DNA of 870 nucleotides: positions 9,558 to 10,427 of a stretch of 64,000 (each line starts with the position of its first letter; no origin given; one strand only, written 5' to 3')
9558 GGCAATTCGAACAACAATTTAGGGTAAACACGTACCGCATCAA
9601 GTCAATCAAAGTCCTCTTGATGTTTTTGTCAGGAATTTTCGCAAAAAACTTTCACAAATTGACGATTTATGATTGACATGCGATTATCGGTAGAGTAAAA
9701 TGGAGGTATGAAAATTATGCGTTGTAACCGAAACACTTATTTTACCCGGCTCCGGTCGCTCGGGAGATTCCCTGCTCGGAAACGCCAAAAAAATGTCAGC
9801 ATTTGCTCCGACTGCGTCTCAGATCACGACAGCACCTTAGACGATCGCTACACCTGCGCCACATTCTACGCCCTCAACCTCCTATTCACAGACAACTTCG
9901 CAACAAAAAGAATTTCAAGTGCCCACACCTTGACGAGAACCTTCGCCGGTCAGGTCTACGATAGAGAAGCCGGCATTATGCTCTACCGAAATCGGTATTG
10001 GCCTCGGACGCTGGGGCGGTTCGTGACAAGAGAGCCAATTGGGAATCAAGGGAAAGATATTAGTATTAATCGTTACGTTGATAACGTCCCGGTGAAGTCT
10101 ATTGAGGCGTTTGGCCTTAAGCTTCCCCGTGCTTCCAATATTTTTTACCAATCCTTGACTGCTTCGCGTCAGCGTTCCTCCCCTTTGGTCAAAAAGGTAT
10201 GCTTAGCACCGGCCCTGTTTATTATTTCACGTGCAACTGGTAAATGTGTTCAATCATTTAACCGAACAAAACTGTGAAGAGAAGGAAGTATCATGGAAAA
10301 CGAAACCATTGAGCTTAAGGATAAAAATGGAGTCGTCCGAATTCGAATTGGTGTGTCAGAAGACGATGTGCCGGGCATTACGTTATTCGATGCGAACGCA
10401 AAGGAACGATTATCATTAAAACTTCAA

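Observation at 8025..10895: Two promoter-bearing 143-bp repeats head tandem small-ORF cassettes; the second encodes an RHS core plus a short variable tip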

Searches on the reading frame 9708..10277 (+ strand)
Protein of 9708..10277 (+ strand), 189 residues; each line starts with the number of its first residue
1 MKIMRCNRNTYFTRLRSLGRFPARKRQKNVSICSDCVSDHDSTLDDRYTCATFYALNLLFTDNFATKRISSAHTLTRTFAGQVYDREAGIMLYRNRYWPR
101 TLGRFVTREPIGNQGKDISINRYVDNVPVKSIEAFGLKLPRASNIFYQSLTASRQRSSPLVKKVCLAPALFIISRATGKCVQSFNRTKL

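Call 4: search_protein_families(library=pfam, proteins=[window:9708-10277:+], max_evalue=1)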
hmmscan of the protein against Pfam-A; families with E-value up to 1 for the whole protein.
window:9708-10277:+ (189 aa): 1 family
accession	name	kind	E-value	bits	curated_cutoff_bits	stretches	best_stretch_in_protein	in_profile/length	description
PF25202.1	DUF7834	-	0.13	12.6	27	1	44-80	141-177/235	Family of unknown function (DUF7834)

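Call 5: search_protein_families(library=ncbifam, proteins=[window:9708-10277:+], max_evalue=1)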
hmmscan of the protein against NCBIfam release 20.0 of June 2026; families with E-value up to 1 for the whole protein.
window:9708-10277:+ (189 aa): 2 families
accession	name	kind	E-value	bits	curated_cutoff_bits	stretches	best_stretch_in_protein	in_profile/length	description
TIGR03696.1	Rhs_assc_core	domain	7.7e-11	42.3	32.5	1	73-136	13-75/76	RHS repeat-associated core domain-containing protein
NF041261.1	RHS_core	equivalog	3e-06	25.4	2000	1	78-137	1204-1261/1261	RHS element core protein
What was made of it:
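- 9708..10277 (+): ORF189: leader, last part of the Rhs shell, Rhs-associated core and a 52-aa tip. TIGR03696 matches residues 73-136 (nt 9924-10115) (call 5).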

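Call 10: find_homologous_proteins(query=window:9708-10277:+, max_evalue=0.01)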
Query window:9708-10277:+ (189 aa): 4 proteins with E <= 0.01 among 64 candidates.
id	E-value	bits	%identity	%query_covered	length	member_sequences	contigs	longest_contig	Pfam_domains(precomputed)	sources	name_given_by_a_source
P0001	1.7e-16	79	51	41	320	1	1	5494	PF25023.2,PF06951.17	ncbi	-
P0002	4.8e-16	77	44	51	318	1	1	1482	PF25023.2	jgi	jgi:RHS repeat-associated protein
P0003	1.6e-14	72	48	42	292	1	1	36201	-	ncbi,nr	ncbi:MAG: RHS repeat-associated core domain-containing protein [Planctomycetia bacterium]|nr:RHS rep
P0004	5.5e-11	61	49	34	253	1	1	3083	PF25023.2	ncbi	-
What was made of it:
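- The tip is only 52 aa with no homolog or domain (calls 4, 5, 10).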

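Call 26: find_encoding_contigs(protein=P0003, flank=10000)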
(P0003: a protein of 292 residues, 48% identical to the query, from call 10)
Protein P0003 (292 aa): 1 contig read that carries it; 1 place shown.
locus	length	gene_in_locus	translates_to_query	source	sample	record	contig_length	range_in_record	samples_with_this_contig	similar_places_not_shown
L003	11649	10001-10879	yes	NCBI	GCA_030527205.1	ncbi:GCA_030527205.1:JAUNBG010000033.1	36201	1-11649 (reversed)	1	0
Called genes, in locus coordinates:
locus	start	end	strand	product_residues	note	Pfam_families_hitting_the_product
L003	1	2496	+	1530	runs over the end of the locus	PF18582:HZS_alpha, PF03781:FGE-sulfatase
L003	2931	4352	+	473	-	PF02878:PGM_PMM_I, PF02879:PGM_PMM_II, PF02880:PGM_PMM_III, PF00408:PGM_PMM_IV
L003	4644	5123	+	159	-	PF02502:LacAB_rpiB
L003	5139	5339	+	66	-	PF02597:ThiS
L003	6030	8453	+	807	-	PF22848:ASD1_dom, PF06964:Alpha-L-AF_C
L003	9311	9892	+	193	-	-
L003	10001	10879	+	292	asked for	-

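Call 27: find_encoding_contigs(protein=P0001, flank=10000)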
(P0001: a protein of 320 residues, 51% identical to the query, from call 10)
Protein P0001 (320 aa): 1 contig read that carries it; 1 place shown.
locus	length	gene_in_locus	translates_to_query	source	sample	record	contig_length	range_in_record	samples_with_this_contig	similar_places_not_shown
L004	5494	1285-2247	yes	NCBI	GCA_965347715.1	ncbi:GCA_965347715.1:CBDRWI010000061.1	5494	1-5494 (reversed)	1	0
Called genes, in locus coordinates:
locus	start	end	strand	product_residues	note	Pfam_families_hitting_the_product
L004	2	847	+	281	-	?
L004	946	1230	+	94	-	-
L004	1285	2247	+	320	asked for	PF25023:TEN_YD-shell, PF06951:PLA2G12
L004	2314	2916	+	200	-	-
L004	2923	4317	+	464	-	PF05593:RHS_repeat (faint), PF25023:TEN_YD-shell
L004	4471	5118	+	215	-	-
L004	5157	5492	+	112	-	?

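Call 47: list_cluster_members(proteins=[P0009, window:9708-10277:+, window:8100-8438:+, P0005, P0008])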
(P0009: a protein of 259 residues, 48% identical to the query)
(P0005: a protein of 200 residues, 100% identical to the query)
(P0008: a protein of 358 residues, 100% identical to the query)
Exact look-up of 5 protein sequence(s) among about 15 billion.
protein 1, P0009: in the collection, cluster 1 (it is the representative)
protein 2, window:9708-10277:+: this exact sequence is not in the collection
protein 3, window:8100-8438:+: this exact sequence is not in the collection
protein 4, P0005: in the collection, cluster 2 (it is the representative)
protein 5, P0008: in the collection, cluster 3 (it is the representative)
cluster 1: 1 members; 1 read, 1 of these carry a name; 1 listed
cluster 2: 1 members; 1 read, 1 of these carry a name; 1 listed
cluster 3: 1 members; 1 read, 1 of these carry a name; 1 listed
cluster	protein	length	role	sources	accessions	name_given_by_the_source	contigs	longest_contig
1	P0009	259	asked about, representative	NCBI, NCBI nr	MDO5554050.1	MAG: hypothetical protein Q4G68_09825 [Planctomycetia bacterium] | hypothetical protein [Planctomycetia bacterium]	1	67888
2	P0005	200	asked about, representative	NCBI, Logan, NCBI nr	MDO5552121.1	MAG: hypothetical protein Q4G68_00035 [Planctomycetia bacterium] | hypothetical protein [Planctomycetia bacterium]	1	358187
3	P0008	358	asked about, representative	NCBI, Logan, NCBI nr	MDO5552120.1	MAG: hypothetical protein Q4G68_00030 [Planctomycetia bacterium] | hypothetical protein [Planctomycetia bacterium]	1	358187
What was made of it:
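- The third paralog P0009 is MDO5554050.1, Q4G68_09825, from the same MAG as ORF366 and ORF200 (call 47). The ORF112 and ORF189 sequences are absent from the 15-billion-protein collection (call 47).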

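Call 49: search_protein_families(library=ncbifam, proteins=[L004:2923-4317:+], max_evalue=1)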
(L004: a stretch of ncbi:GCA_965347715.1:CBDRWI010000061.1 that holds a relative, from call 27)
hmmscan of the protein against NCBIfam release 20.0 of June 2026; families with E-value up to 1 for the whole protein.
L004:2923-4317:+ (464 aa): 3 families
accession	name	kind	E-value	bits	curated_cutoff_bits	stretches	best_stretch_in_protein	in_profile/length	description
TIGR03696.1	Rhs_assc_core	domain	1.9e-17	63.5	32.5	1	200-268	12-76/76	RHS repeat-associated core domain-containing protein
NF041261.1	RHS_core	equivalog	1.1e-12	46.7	2000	1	166-268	1169-1261/1261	RHS element core protein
TIGR01643.1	YD_repeat_2x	repeat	1.9e-05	25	15.8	1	75-110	1-36/42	YD repeat-containing protein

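Call 52: search_solved_structures(query=window:9708-10277:+, max_evalue=1, show_alignments=3)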
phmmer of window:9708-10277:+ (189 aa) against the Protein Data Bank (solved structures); distinct sequences matched with E-value up to 1: 12.
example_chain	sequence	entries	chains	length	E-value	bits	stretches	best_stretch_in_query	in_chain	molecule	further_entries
8qja_A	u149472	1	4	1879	0.0006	22.9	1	78-136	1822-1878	Putative type VI secretion system YD repeat-containing Rhs element Vgr protein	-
8qjc_A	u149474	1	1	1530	0.013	18.6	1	76-141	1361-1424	T6SS-associated Rhs core and toxin domain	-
8uy4_A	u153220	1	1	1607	0.015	18.4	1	78-136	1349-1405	Tse15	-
7q97_A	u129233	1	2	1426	0.028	17.5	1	78-133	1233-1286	Rhs family protein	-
8uxt_A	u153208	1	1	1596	0.045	16.9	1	78-126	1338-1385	Tse15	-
7pq5_L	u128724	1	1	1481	0.064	16.3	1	78-146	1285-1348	Tre23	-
8h8b_A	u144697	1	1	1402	0.079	16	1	78-165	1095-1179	Putative Rhs-family protein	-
8cp6_B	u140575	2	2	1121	0.083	16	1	78-131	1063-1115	Toxin protein Tse5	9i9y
8qjd_A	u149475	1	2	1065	0.16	15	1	76-136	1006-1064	Salmonella bongori Rhs core domain (residues 360-1420)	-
8qjb_A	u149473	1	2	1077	0.17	15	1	76-136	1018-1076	T6SS-associated Rhs core domain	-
8h8a_A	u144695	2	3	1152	0.3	14.2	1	78-123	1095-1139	Putative Rhs-family protein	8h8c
8fjp_A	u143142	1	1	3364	0.8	12.8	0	72-136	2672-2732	salivary gland surface protein 1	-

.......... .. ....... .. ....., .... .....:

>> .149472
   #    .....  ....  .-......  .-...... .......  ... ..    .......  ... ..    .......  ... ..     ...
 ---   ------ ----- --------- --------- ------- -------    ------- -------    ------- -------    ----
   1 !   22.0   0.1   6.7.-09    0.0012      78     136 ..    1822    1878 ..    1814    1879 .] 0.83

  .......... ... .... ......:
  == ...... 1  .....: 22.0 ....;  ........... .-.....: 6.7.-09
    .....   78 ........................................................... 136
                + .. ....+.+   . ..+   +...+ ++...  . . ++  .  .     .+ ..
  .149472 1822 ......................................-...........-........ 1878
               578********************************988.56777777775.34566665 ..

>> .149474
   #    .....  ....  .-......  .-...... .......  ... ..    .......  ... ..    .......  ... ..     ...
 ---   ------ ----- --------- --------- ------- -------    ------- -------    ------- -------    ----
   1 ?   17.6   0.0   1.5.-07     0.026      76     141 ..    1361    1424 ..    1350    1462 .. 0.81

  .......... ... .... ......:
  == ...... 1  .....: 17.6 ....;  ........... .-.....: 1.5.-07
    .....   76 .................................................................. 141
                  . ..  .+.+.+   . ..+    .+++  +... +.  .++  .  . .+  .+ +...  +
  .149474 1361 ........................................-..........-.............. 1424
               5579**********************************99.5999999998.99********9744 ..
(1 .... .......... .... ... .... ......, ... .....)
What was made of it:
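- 9708..10277 (+): Solved Rhs proteins match the core (call 52).
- Closest known: Rhs/TcC C-terminal aspartyl autoprotease core. Same: ORF189 residues 78-136 align to the core region that holds the autoprotease dyad and cleavage motif, at the C-terminal end of the Rhs cocoon (call 52), and pass TIGR03696 (call 5).
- Checked: They also align to the C-terminal core of solved Rhs proteins (call 52).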
